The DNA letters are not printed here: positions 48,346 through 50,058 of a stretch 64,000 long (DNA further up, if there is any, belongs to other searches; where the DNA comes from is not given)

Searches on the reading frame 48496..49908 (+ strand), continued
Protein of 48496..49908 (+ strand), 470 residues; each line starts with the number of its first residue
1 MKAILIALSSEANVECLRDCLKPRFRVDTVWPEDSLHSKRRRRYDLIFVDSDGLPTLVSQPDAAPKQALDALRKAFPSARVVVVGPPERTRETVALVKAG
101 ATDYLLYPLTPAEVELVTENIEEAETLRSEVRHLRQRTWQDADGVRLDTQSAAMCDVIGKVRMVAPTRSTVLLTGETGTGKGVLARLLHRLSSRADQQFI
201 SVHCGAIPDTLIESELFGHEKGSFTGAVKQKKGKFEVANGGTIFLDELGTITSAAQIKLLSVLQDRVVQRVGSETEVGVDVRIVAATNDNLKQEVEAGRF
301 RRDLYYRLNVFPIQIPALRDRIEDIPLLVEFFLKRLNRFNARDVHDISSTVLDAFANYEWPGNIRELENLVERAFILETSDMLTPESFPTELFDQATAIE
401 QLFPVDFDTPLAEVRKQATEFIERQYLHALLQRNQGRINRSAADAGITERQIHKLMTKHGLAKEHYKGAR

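Call 22: find_homologous_proteins(query=window:48496-49908:+, max_evalue=1e-20)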
Query window:48496-49908:+ (470 aa): 8000 proteins with E <= 1e-20 among 8000 candidates; the best 120 are listed.
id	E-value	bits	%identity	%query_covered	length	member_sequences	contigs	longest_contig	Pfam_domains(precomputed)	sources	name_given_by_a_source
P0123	0.0e+0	1038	100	100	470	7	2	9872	PF00158.33,PF25601.2,PF00004.36,PF14532.13,PF07728.21,PF13191.13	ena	-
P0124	3.2e-162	558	56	99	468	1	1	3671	PF00158.33,PF07724.21,PF25601.2,PF00004.36,PF14532.13,PF07728.21,PF00072.31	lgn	-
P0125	4.9e-162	558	55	99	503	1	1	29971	PF00158.33,PF25601.2,PF02954.26,PF14532.13,PF07728.21,PF01078.28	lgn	-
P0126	9.5e-161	554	57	99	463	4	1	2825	PF00158.33,PF25601.2,PF00004.36,PF14532.13,PF07728.21,PF00072.31,PF13191.13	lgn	-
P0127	1.2e-160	553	56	99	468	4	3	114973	PF00158.33,PF07724.21,PF25601.2,PF00004.36,PF14532.13,PF07728.21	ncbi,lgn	-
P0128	2.1e-159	549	57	99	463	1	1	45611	PF00158.33,PF25601.2,PF00004.36,PF14532.13,PF07728.21,PF00072.31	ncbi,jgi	-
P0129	2.1e-159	549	53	95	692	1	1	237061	PF00158.33,PF25601.2,PF00004.36,PF14532.13,PF07728.21,PF00072.31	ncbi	-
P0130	5.2e-159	548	57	99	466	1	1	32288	PF00158.33,PF07724.21,PF25601.2,PF02954.26,PF00004.36,PF14532.13,PF07728.21,PF00072.31,PF13191.13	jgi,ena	-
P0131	8.0e-159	547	55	99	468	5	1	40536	PF00158.33,PF07724.21,PF25601.2,PF00004.36,PF14532.13,PF07728.21,PF00072.31,PF13191.13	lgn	-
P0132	2.3e-158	546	55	99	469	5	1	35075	PF00158.33,PF07724.21,PF25601.2,PF00004.36,PF14532.13,PF07728.21,PF00072.31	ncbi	-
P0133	4.1e-158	545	55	100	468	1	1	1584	PF00158.33,PF07724.21,PF25601.2,PF02954.26,PF00004.36,PF14532.13,PF07728.21,PF00072.31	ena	-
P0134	6.5e-158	544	54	100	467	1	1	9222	PF00158.33,PF25601.2,PF00004.36,PF14532.13,PF07728.21,PF00072.31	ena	-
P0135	7.7e-158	544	55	99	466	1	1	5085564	PF00158.33,PF25601.2,PF00004.36,PF14532.13,PF07728.21,PF00072.31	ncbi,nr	ncbi:MAG: sigma-54-dependent Fis family transcriptional regulator [Deltaproteobacteria bacterium]|nr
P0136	1.2e-157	543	56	99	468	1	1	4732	PF00158.33,PF07724.21,PF25601.2,PF00004.36,PF14532.13,PF07728.21,PF00072.31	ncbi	-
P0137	1.3e-157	543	55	100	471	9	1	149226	PF00158.33,PF25601.2,PF00004.36,PF14532.13,PF07728.21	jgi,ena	-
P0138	1.6e-157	543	55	99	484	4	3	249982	PF00158.33,PF25601.2,PF00004.36,PF14532.13,PF07728.21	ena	-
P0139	2.0e-157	543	50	98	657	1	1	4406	PF00158.33,PF25601.2,PF00004.36,PF14532.13,PF07728.21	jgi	jgi:DNA-binding NtrC family response regulator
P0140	3.4e-157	542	55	99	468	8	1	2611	PF00158.33,PF07724.21,PF25601.2,PF00004.36,PF14532.13,PF07728.21,PF00072.31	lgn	-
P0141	3.5e-157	542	56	99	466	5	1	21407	PF00158.33,PF07724.21,PF25601.2,PF02954.26,PF00004.36,PF14532.13,PF07728.21,PF00072.31,PF13191.13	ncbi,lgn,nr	ncbi:MAG: sigma-54 dependent transcriptional regulator [Desulfobacterales bacterium]|nr:sigma-54 dep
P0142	3.7e-157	542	55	100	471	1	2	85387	PF00158.33,PF25601.2,PF00004.36,PF14532.13,PF07728.21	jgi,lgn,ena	-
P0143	3.8e-157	542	54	100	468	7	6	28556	PF00158.33,PF25601.2,PF00004.36,PF14532.13,PF07728.21,PF00072.31,PF13191.13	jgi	jgi:DNA-binding NtrC family response regulator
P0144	3.8e-157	542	56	99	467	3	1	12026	PF00158.33,PF07724.21,PF25601.2,PF00004.36,PF14532.13,PF07728.21,PF00072.31,PF01078.28,PF13191.13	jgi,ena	-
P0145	4.0e-157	542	54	99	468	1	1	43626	PF00158.33,PF07724.21,PF25601.2,PF00004.36,PF14532.13,PF07728.21,PF00072.31,PF13191.13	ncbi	ncbi:MAG: sigma-54 dependent transcriptional regulator [bacterium]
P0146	4.2e-157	542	56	99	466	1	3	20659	PF00158.33,PF07724.21,PF25601.2,PF02954.26,PF00004.36,PF14532.13,PF07728.21,PF00072.31,PF13191.13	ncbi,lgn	-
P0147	6.1e-157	541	53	99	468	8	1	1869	PF00158.33,PF07724.21,PF25601.2,PF02954.26,PF00004.36,PF14532.13,PF07728.21,PF00072.31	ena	-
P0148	1.1e-156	540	54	99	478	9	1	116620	PF00158.33,PF25601.2,PF00004.36,PF14532.13,PF07728.21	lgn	-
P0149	1.1e-156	540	54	99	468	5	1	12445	PF00158.33,PF07724.21,PF25601.2,PF00004.36,PF14532.13,PF07728.21,PF00072.31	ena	-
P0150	1.5e-156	540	54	99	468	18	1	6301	PF00158.33,PF07724.21,PF25601.2,PF02954.26,PF00004.36,PF14532.13,PF07728.21,PF00072.31,PF13191.13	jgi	-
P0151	2.6e-156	539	54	99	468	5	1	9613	PF00158.33,PF07724.21,PF25601.2,PF00004.36,PF14532.13,PF07728.21,PF00072.31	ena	-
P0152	3.0e-156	539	55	99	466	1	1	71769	PF00158.33,PF25601.2,PF00004.36,PF14532.13,PF07728.21,PF00072.31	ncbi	-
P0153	7.0e-156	538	54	99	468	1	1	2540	PF00158.33,PF07724.21,PF25601.2,PF23198.2,PF00004.36,PF14532.13,PF07728.21,PF00072.31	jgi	jgi:DNA-binding NtrC family response regulator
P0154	7.0e-156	538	54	99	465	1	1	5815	PF00158.33,PF07724.21,PF25601.2,PF14532.13,PF07728.21,PF00072.31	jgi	jgi:DNA-binding NtrC family response regulator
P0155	7.3e-156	537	55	99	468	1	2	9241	PF00158.33,PF07724.21,PF25601.2,PF14532.13,PF07728.21,PF00072.31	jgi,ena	-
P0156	8.3e-156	537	55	99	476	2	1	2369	PF00158.33,PF07724.21,PF25601.2,PF02954.26,PF00004.36,PF14532.13,PF07728.21,PF00072.31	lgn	-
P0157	8.6e-156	537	53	100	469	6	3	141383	PF00158.33,PF07724.21,PF25601.2,PF23198.2,PF00004.36,PF14532.13,PF07728.21,PF00072.31,PF13191.13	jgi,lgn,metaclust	metaclust:\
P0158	1.8e-155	536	54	99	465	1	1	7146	PF00158.33,PF07724.21,PF25601.2,PF14532.13,PF07728.21,PF00072.31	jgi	jgi:DNA-binding NtrC family response regulator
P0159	2.0e-155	536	56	99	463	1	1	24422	PF00158.33,PF25601.2,PF00004.36,PF14532.13,PF07728.21,PF00072.31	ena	-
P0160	2.2e-155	536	55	99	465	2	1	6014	PF00158.33,PF07724.21,PF25601.2,PF00004.36,PF14532.13,PF07728.21,PF00072.31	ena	-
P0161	3.0e-155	535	53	99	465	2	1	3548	PF00158.33,PF07724.21,PF25601.2,PF14532.13,PF07728.21,PF00072.31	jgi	jgi:DNA-binding NtrC family response regulator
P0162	3.8e-155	535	54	100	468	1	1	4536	PF00158.33,PF25601.2,PF00004.36,PF14532.13,PF07728.21,PF00072.31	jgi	jgi:DNA-binding NtrC family response regulator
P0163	3.9e-155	535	54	99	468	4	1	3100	PF00158.33,PF07724.21,PF25601.2,PF02954.26,PF00004.36,PF14532.13,PF07728.21,PF00072.31,PF13191.13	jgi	jgi:DNA-binding NtrC family response regulator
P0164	4.6e-155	535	55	99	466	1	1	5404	PF00158.33,PF07724.21,PF25601.2,PF02954.26,PF00004.36,PF14532.13,PF07728.21,PF00072.31,PF13191.13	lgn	-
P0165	4.8e-155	535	56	100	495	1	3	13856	PF00158.33,PF07724.21,PF25601.2,PF00004.36,PF14532.13,PF07728.21,PF13191.13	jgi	jgi:DNA-binding NtrC family response regulator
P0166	5.1e-155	535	53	99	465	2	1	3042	PF00158.33,PF07724.21,PF25601.2,PF00004.36,PF14532.13,PF07728.21,PF00072.31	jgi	jgi:DNA-binding NtrC family response regulator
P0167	5.6e-155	535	54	99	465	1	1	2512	PF00158.33,PF07724.21,PF25601.2,PF14532.13,PF07728.21,PF00072.31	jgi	jgi:DNA-binding NtrC family response regulator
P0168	6.3e-155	534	54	99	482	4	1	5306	PF00158.33,PF07724.21,PF25601.2,PF14532.13,PF07728.21,PF00072.31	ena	-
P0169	6.8e-155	534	55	99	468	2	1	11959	PF00158.33,PF25601.2,PF00004.36,PF14532.13,PF07728.21,PF00072.31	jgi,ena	-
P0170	6.9e-155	534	53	99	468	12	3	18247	PF00158.33,PF07724.21,PF25601.2,PF02954.26,PF00004.36,PF14532.13,PF07728.21,PF00072.31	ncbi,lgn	ncbi:MAG: sigma-54-dependent transcriptional regulator [Desulfatiglandales bacterium]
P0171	8.2e-155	534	54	99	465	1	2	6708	PF00158.33,PF07724.21,PF25601.2,PF14532.13,PF07728.21,PF00072.31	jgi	jgi:DNA-binding NtrC family response regulator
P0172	8.2e-155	534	54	99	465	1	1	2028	PF00158.33,PF07724.21,PF25601.2,PF14532.13,PF07728.21,PF00072.31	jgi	jgi:DNA-binding NtrC family response regulator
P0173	9.2e-155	534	53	99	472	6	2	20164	PF00158.33,PF07724.21,PF25601.2,PF00004.36,PF14532.13,PF07728.21,PF00072.31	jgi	jgi:DNA-binding NtrC family response regulator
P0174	1.0e-154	534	54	99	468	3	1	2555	PF00158.33,PF07724.21,PF25601.2,PF02954.26,PF23198.2,PF00004.36,PF14532.13,PF07728.21,PF00072.31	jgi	jgi:DNA-binding NtrC family response regulator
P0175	1.1e-154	534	53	99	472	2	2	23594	PF00158.33,PF07724.21,PF25601.2,PF02954.26,PF00004.36,PF14532.13,PF07728.21,PF00072.31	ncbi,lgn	-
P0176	1.1e-154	534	54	99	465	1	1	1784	PF00158.33,PF07724.21,PF25601.2,PF14532.13,PF07728.21,PF00072.31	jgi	jgi:DNA-binding NtrC family response regulator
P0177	1.4e-154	533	54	100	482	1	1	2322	PF00158.33,PF07724.21,PF25601.2,PF00004.36,PF14532.13,PF07728.21,PF00072.31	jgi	jgi:DNA-binding NtrC family response regulator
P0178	1.5e-154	533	54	100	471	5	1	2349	PF00158.33,PF07724.21,PF25601.2,PF00004.36,PF14532.13,PF07728.21,PF00072.31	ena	-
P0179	1.5e-154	533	54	99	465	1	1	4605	PF00158.33,PF07724.21,PF25601.2,PF14532.13,PF07728.21,PF00072.31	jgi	jgi:DNA-binding NtrC family response regulator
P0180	1.6e-154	533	55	99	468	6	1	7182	PF00158.33,PF07724.21,PF25601.2,PF00004.36,PF14532.13,PF07728.21,PF00072.31,PF13191.13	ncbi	-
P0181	1.6e-154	533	54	100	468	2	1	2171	PF00158.33,PF07724.21,PF25601.2,PF00004.36,PF14532.13,PF07728.21,PF00072.31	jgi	jgi:DNA-binding NtrC family response regulator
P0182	1.7e-154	533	54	99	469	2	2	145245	PF00158.33,PF25601.2,PF00004.36,PF14532.13,PF07728.21,PF00072.31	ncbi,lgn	ncbi:MAG: sigma-54 dependent transcriptional regulator [bacterium]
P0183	1.8e-154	533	53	99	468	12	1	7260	PF00158.33,PF07724.21,PF25601.2,PF00004.36,PF14532.13,PF07728.21,PF00072.31,PF13191.13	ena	-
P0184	1.9e-154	533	54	99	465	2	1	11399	PF00158.33,PF25601.2,PF00004.36,PF14532.13,PF07728.21,PF00072.31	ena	-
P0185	2.1e-154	533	54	99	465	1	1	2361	PF00158.33,PF07724.21,PF25601.2,PF00004.36,PF14532.13,PF07728.21,PF00072.31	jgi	-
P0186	2.2e-154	533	54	99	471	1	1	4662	PF00158.33,PF07724.21,PF25601.2,PF02954.26,PF00004.36,PF14532.13,PF07728.21,PF00072.31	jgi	jgi:DNA-binding NtrC family response regulator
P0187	2.3e-154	533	56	99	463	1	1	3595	PF00158.33,PF25601.2,PF02954.26,PF00004.36,PF14532.13,PF07728.21,PF00072.31,PF13191.13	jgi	jgi:DNA-binding NtrC family response regulator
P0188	2.9e-154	532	53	99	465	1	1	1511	PF00158.33,PF07724.21,PF25601.2,PF14532.13,PF07728.21,PF00072.31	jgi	jgi:DNA-binding NtrC family response regulator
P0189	3.4e-154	532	54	100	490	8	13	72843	PF00158.33,PF07724.21,PF25601.2,PF00004.36,PF14532.13,PF07728.21,PF00072.31,PF13191.13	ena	-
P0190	3.5e-154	532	54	99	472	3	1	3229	PF00158.33,PF07724.21,PF25601.2,PF00004.36,PF14532.13,PF07728.21,PF00072.31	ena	-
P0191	3.9e-154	532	54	100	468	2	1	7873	PF00158.33,PF07724.21,PF25601.2,PF00004.36,PF14532.13,PF07728.21,PF00072.31,PF13191.13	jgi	jgi:DNA-binding NtrC family response regulator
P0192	4.1e-154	532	55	99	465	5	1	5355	PF00158.33,PF07724.21,PF25601.2,PF00004.36,PF14532.13,PF07728.21,PF00072.31,PF13191.13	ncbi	-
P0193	4.2e-154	532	54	99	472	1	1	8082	PF00158.33,PF07724.21,PF25601.2,PF00004.36,PF14532.13,PF07728.21,PF00072.31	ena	-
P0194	4.4e-154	532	53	99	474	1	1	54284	PF00158.33,PF07724.21,PF25601.2,PF00004.36,PF14532.13,PF07728.21,PF00072.31,PF13191.13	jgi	jgi:DNA-binding NtrC family response regulator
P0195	4.5e-154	532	53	99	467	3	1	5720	PF00158.33,PF07724.21,PF25601.2,PF00004.36,PF14532.13,PF07728.21,PF00072.31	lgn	-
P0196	4.7e-154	532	54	100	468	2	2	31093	PF00158.33,PF07724.21,PF25601.2,PF23198.2,PF00004.36,PF14532.13,PF07728.21,PF00072.31,PF13191.13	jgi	-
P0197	4.8e-154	531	53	99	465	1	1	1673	PF00158.33,PF07724.21,PF25601.2,PF02954.26,PF00004.36,PF14532.13,PF07728.21,PF00072.31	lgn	-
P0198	5.1e-154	531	53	99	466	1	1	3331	PF00158.33,PF07724.21,PF25601.2,PF00004.36,PF14532.13,PF07728.21,PF00072.31,PF13191.13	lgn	-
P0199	5.1e-154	531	54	100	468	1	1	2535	PF00158.33,PF07724.21,PF25601.2,PF00004.36,PF14532.13,PF07728.21,PF00072.31,PF13191.13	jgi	jgi:DNA-binding NtrC family response regulator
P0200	5.7e-154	531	54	99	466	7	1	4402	PF00158.33,PF25601.2,PF00004.36,PF14532.13,PF07728.21,PF00072.31,PF13191.13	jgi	jgi:DNA-binding NtrC family response regulator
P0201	5.9e-154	531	54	99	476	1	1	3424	PF00158.33,PF25601.2,PF02954.26,PF00004.36,PF14532.13,PF07728.21,PF00072.31,PF13191.13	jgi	jgi:DNA-binding NtrC family response regulator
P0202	6.4e-154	531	54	100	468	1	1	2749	PF00158.33,PF25601.2,PF00004.36,PF14532.13,PF07728.21,PF00072.31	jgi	jgi:DNA-binding NtrC family response regulator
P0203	7.0e-154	531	54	99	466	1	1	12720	PF00158.33,PF07724.21,PF25601.2,PF00004.36,PF14532.13,PF07728.21,PF00072.31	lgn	-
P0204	7.4e-154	531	54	100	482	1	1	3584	PF00158.33,PF07724.21,PF25601.2,PF00004.36,PF14532.13,PF07728.21,PF00072.31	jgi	-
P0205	7.9e-154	531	56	99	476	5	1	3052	PF00158.33,PF07724.21,PF25601.2,PF02954.26,PF00004.36,PF14532.13,PF07728.21,PF00072.31,PF13191.13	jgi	jgi:DNA-binding NtrC family response regulator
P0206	7.9e-154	531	55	99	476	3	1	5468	PF00158.33,PF25601.2,PF02954.26,PF00004.36,PF14532.13,PF07728.21,PF00072.31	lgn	-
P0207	8.5e-154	531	54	99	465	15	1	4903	PF00158.33,PF07724.21,PF25601.2,PF14532.13,PF07728.21,PF00072.31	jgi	jgi:DNA-binding NtrC family response regulator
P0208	1.1e-153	530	49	98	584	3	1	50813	PF00158.33,PF25601.2,PF02954.26,PF00004.36,PF14532.13,PF07728.21,PF00072.31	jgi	-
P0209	1.1e-153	530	54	100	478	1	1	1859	PF00158.33,PF25601.2,PF00004.36,PF14532.13,PF07728.21,PF00072.31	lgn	-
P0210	1.1e-153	530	54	100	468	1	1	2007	PF00158.33,PF07724.21,PF25601.2,PF00004.36,PF14532.13,PF07728.21,PF00072.31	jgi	jgi:DNA-binding NtrC family response regulator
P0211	1.2e-153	530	53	100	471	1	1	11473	PF00158.33,PF07724.21,PF25601.2,PF00004.36,PF14532.13,PF07728.21,PF00072.31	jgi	-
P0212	1.2e-153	530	53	99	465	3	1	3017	PF00158.33,PF07724.21,PF25601.2,PF00004.36,PF14532.13,PF07728.21,PF00072.31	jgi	-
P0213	1.6e-153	530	55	99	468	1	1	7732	PF00158.33,PF25601.2,PF14532.13,PF07728.21,PF00072.31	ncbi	ncbi:MAG: sigma-54 dependent transcriptional regulator [bacterium]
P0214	1.7e-153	530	54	100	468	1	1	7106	PF00158.33,PF07724.21,PF25601.2,PF02954.26,PF00004.36,PF14532.13,PF07728.21,PF00072.31,PF13191.13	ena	-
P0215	1.9e-153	529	54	99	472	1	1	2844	PF00158.33,PF25601.2,PF00004.36,PF14532.13,PF07728.21,PF00072.31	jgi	-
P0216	2.0e-153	529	55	99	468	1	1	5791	PF00158.33,PF25601.2,PF00004.36,PF14532.13,PF07728.21,PF00072.31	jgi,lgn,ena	-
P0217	2.1e-153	529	53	99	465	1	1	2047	PF00158.33,PF07724.21,PF25601.2,PF14532.13,PF07728.21,PF00072.31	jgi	jgi:DNA-binding NtrC family response regulator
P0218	2.5e-153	529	54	99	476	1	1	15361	PF00158.33,PF07724.21,PF25601.2,PF00004.36,PF14532.13,PF07728.21,PF00072.31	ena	-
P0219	2.6e-153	529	54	100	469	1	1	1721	PF00158.33,PF07724.21,PF25601.2,PF00004.36,PF14532.13,PF07728.21,PF00072.31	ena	-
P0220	2.6e-153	529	53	99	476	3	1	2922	PF00158.33,PF07724.21,PF25601.2,PF00004.36,PF14532.13,PF07728.21,PF00072.31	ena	-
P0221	2.6e-153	529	55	99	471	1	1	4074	PF00158.33,PF07724.21,PF25601.2,PF00004.36,PF14532.13,PF07728.21,PF00072.31,PF13191.13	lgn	-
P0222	2.7e-153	529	54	100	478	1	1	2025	PF00158.33,PF07724.21,PF25601.2,PF00004.36,PF14532.13,PF07728.21,PF00072.31,PF01078.28,PF13191.13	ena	-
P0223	2.9e-153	529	54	99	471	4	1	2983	PF00158.33,PF07724.21,PF25601.2,PF02954.26,PF00004.36,PF14532.13,PF07728.21,PF00072.31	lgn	-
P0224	2.9e-153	529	54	100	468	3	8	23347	PF00158.33,PF07724.21,PF25601.2,PF00004.36,PF14532.13,PF07728.21,PF00072.31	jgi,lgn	-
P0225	2.9e-153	529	54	99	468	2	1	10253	PF00158.33,PF07724.21,PF25601.2,PF02954.26,PF00004.36,PF14532.13,PF07728.21,PF00072.31,PF13191.13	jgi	-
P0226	3.0e-153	529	54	99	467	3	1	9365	PF00158.33,PF07724.21,PF25601.2,PF00004.36,PF14532.13,PF07728.21,PF00072.31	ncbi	-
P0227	3.3e-153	529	56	99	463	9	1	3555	PF00158.33,PF25601.2,PF02954.26,PF00004.36,PF14532.13,PF07728.21,PF00072.31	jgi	jgi:DNA-binding NtrC family response regulator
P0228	3.6e-153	529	55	99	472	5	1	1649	PF00158.33,PF25601.2,PF14532.13,PF07728.21,PF00072.31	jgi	-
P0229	3.9e-153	529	55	99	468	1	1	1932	PF00158.33,PF25601.2,PF00004.36,PF14532.13,PF07728.21,PF00072.31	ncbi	-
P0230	4.3e-153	528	54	99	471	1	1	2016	PF00158.33,PF25601.2,PF14532.13,PF07728.21,PF00072.31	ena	-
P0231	4.4e-153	528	54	99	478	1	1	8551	PF00158.33,PF25601.2,PF00004.36,PF14532.13,PF07728.21,PF00072.31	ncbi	ncbi:MAG: sigma-54 dependent transcriptional regulator [bacterium]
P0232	4.9e-153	528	56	99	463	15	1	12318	PF00158.33,PF25601.2,PF00004.36,PF14532.13,PF07728.21,PF00072.31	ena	-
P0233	5.0e-153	528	54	99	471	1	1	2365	PF00158.33,PF07724.21,PF25601.2,PF02954.26,PF00004.36,PF14532.13,PF07728.21,PF00072.31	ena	-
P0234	5.1e-153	528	54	99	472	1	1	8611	PF00158.33,PF07724.21,PF25601.2,PF02954.26,PF00004.36,PF14532.13,PF07728.21,PF00072.31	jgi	jgi:DNA-binding NtrC family response regulator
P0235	5.2e-153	528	54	99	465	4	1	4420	PF00158.33,PF07724.21,PF25601.2,PF00004.36,PF14532.13,PF07728.21,PF00072.31,PF13191.13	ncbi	-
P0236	5.3e-153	528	53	100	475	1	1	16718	PF00158.33,PF25601.2,PF02954.26,PF00004.36,PF14532.13,PF07728.21,PF00072.31,PF13191.13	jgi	jgi:DNA-binding NtrC family response regulator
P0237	5.4e-153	528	54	100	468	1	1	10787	PF00158.33,PF07724.21,PF25601.2,PF02954.26,PF00004.36,PF14532.13,PF07728.21,PF00072.31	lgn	-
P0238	5.4e-153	528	54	99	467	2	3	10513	PF00158.33,PF07724.21,PF25601.2,PF00004.36,PF14532.13,PF07728.21,PF00072.31,PF13191.13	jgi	jgi:DNA-binding NtrC family response regulator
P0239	5.7e-153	528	55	99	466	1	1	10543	PF00158.33,PF07724.21,PF25601.2,PF00004.36,PF14532.13,PF07728.21,PF00072.31,PF13191.13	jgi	jgi:DNA-binding NtrC family response regulator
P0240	6.4e-153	528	54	99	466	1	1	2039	PF00158.33,PF07724.21,PF25601.2,PF00004.36,PF14532.13,PF07728.21,PF00072.31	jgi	jgi:DNA-binding NtrC family response regulator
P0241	6.8e-153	528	55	100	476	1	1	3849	PF00158.33,PF07724.21,PF25601.2,PF23198.2,PF00004.36,PF14532.13,PF07728.21,PF00072.31,PF13191.13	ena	-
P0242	6.9e-153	528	54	100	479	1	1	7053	PF00158.33,PF25601.2,PF02954.26,PF00004.36,PF14532.13,PF07728.21,PF00072.31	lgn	-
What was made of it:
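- Closest known: Predicted sigma-54 control of chaperone genes in Planctomycetota and Bacteroidota. Different: The chaperone-linked loci here are mostly unnamed sediment and groundwater metagenome contigs, and the named activator homologues are Desulfobacterota-like MAGs (call 22).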

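Call 24: find_encoding_contigs(protein=P0125, flank=8000, max_places=3)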
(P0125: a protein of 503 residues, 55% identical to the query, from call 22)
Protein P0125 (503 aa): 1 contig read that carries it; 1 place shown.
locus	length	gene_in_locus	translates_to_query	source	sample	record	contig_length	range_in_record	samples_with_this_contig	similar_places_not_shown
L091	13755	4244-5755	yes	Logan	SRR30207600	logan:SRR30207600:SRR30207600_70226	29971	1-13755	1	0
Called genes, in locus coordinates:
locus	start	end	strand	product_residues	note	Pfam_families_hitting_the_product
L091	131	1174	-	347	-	PF02951:GSH-S_N, PF02955:GSH-S_ATP, PF08443:RimK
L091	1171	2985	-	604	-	PF08014:MATCAP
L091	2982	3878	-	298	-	PF05013:FGase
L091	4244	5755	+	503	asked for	PF00158:Sigma54_activat, PF01078:Mg_chelatase (faint), PF14532:Sigma54_activ_2, PF07728:AAA_5, PF25601:AAA_lid_14, PF02954:HTH_8 (faint)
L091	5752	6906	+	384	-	PF01544:CorA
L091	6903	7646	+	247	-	PF04254:DUF432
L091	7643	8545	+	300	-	PF00924:MS_channel_2nd, PF21082:MS_channel_3rd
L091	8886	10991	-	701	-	PF13567:DUF4131, PF03772:Competence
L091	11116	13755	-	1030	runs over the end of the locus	PF02837:Glyco_hydro_2_N, PF22666:Glyco_hydro_2_N2, PF00703:Glyco_hydro_2, PF02836:Glyco_hydro_2_C, PF16353:LacZ_4, PF02929:Bgal_small_N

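Call 28: find_encoding_contigs(protein=P0127, flank=6000, max_places=2)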
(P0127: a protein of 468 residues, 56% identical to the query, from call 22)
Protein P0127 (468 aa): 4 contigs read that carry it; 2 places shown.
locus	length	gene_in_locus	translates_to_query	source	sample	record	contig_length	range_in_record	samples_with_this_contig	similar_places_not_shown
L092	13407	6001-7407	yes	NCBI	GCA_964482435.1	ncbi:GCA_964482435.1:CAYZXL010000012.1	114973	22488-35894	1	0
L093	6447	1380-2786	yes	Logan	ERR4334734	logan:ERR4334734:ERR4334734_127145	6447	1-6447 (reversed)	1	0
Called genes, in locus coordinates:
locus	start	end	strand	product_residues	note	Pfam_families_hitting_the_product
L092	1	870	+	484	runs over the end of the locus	PF01547:SBP_bac_1, PF13416:SBP_bac_8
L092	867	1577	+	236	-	PF00583:Acetyltransf_1 (weak)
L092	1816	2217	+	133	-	PF20472:PDDEXK_11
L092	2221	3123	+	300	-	PF02086:MethyltransfD12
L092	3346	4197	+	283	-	PF00528:BPD_transp_1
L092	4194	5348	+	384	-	PF00528:BPD_transp_1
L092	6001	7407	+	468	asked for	PF00158:Sigma54_activat, PF14532:Sigma54_activ_2, PF00004:AAA (weak), PF07724:AAA_2 (weak), PF07728:AAA_5, PF25601:AAA_lid_14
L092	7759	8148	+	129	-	-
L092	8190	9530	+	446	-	PF04055:Radical_SAM, PF12544:LAM_C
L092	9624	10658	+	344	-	PF07478:Dala_Dala_lig_C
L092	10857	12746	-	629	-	PF13229:Beta_helix (weak), PF05048:NosD (faint), PF13229:Beta_helix, PF18884:TSP3_bac (faint)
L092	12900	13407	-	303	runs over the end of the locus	-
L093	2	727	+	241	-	?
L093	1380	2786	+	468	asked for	PF00158:Sigma54_activat, PF14532:Sigma54_activ_2, PF00004:AAA (weak), PF07724:AAA_2 (weak), PF07728:AAA_5, PF25601:AAA_lid_14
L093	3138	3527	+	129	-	-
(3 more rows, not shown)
